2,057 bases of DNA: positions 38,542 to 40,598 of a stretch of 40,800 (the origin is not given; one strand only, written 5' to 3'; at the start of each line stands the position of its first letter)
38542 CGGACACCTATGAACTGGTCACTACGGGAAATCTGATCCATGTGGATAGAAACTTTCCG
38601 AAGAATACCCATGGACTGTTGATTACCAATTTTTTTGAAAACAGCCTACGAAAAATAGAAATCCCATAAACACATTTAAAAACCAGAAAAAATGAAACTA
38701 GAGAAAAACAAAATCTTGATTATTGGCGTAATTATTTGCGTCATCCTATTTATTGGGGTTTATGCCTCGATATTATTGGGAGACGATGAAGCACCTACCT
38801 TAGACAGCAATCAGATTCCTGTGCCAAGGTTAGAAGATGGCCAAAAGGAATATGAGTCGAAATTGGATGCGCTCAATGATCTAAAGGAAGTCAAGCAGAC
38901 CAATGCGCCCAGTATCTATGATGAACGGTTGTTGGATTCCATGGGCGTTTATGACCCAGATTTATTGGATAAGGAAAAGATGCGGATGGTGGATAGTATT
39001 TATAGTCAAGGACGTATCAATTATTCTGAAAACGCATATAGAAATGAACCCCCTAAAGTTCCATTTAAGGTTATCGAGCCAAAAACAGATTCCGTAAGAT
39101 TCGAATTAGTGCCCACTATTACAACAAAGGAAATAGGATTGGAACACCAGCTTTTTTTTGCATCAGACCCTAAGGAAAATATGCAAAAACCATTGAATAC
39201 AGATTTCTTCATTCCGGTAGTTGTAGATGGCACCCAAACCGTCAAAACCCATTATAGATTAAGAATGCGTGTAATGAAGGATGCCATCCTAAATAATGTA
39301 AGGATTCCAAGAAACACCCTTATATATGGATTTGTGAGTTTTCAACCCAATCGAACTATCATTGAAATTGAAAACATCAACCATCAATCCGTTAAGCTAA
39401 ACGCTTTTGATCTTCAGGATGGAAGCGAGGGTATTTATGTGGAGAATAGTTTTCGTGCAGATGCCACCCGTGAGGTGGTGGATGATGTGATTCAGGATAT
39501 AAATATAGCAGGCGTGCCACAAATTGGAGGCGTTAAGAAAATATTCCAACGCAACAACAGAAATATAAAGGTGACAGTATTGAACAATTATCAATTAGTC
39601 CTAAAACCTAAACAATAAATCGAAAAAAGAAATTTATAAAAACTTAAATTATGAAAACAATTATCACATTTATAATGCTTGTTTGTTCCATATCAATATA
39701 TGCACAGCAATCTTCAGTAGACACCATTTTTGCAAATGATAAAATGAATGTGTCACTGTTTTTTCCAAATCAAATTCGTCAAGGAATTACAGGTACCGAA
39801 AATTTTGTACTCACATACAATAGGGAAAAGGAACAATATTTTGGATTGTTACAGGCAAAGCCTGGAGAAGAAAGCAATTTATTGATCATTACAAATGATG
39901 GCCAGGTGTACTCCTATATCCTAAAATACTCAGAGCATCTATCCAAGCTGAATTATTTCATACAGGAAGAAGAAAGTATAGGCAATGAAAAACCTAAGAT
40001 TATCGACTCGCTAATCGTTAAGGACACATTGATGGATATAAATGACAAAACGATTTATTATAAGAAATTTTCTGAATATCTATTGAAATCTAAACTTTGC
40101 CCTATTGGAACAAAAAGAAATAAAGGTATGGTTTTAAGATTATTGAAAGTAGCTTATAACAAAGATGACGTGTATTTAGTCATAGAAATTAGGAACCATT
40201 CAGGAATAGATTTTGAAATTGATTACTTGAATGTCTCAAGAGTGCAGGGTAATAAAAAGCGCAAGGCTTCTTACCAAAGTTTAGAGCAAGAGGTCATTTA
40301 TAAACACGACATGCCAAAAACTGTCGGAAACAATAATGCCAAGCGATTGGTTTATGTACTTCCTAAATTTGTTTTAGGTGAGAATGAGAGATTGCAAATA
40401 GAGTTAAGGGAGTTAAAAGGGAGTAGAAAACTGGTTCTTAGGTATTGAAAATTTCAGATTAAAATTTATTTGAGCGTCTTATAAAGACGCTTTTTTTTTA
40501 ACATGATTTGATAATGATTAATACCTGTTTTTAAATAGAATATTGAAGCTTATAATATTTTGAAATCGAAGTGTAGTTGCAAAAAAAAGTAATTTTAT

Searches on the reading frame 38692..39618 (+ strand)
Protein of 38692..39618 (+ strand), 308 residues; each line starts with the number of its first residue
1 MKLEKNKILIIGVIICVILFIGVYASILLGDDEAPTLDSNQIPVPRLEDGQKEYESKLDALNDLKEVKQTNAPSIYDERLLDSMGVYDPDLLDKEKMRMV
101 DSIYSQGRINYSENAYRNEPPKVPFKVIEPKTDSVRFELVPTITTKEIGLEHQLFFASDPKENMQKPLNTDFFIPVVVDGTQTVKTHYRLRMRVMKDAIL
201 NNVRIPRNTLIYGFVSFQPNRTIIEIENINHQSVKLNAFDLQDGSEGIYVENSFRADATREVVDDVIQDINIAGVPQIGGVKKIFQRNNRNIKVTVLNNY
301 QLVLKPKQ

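Call 53: search_protein_families(library=pfam, proteins=[window:38692-39618:+], max_evalue=0.001)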
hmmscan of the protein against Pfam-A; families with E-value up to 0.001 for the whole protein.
window:38692-39618:+ (308 aa): 1 family
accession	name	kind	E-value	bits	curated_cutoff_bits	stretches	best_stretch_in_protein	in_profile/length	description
PF12508.14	Transposon_TraM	-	6.1e-40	137.6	25.1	1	174-305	1-145/145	Conjugative transposon, TraM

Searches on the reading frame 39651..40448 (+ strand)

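Call 53: search_protein_families(library=pfam, proteins=[window:39651-40448:+], max_evalue=0.001)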
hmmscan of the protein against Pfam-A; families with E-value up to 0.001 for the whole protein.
window:39651-40448:+ (265 aa): 1 family
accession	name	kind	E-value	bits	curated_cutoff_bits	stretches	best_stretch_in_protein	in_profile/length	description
PF13595.11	DUF4138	-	8.5e-21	74.9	31.1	1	34-264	9-233/245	Domain of unknown function (DUF4138)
